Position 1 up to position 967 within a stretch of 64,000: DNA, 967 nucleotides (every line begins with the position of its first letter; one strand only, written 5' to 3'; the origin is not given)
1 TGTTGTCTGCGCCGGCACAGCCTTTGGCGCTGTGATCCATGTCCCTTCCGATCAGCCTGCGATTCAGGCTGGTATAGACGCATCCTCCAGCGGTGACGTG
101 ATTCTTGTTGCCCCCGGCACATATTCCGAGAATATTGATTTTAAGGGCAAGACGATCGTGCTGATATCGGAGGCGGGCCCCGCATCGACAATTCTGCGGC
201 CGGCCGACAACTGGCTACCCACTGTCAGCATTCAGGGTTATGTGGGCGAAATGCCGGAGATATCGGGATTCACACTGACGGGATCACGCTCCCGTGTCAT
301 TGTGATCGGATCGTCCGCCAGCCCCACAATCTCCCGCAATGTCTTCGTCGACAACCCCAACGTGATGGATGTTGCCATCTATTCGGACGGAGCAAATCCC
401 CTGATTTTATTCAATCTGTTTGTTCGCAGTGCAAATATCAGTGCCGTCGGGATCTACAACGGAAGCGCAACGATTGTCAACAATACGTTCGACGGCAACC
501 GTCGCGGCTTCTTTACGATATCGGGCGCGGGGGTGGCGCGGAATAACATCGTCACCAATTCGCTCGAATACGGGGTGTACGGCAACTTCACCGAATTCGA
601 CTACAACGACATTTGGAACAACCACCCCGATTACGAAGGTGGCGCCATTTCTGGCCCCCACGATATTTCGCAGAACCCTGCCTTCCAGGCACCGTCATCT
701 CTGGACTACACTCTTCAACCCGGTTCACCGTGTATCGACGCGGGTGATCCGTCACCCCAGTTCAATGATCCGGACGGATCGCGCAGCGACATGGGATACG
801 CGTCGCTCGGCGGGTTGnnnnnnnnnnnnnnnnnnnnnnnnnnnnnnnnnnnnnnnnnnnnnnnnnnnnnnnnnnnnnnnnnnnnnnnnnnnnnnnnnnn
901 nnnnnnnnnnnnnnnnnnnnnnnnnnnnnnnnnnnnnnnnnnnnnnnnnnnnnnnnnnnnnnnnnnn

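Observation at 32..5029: Giant protein built from three diverged ~480-aa tandem units (beta-helix plus Fn3-like pairs) capped by dockerins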

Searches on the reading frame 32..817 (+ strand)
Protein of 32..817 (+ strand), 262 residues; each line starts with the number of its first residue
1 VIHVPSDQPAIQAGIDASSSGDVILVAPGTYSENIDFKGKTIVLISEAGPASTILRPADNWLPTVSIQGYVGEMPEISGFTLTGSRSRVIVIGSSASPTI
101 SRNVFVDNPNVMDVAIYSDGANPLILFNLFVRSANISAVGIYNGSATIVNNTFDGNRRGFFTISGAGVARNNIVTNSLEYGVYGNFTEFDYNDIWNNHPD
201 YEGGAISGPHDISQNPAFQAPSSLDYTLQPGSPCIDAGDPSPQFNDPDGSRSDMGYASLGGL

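Call 73: search_protein_families(library=pfam, proteins=[window:32-817:+], max_evalue=1)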
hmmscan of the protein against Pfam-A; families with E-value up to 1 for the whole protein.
window:32-817:+ (262 aa): 5 families
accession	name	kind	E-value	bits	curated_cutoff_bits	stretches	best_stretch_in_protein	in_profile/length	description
PF05048.19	NosD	-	4.2e-07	30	23.6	2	143-199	68-123/212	Periplasmic copper-binding protein (NosD)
PF13229.12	Beta_helix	-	2.9e-06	27.4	25.9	1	76-183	35-143/158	Right handed beta helix region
PF07602.17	DUF1565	-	0.0017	18.2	20.3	0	14-35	21-42/257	Protein of unknown function (DUF1565)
PF08545.16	ACP_syn_III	-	0.029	14.7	24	0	15-58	21-64/80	3-Oxoacyl-[acyl-carrier-protein (ACP)] synthase III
PF12708.12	Pect-lyase_RHGA_epim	-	0.032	14.5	27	0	116-182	147-212/213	Rhamnogalacturonase A/epimerase, pectate lyase-like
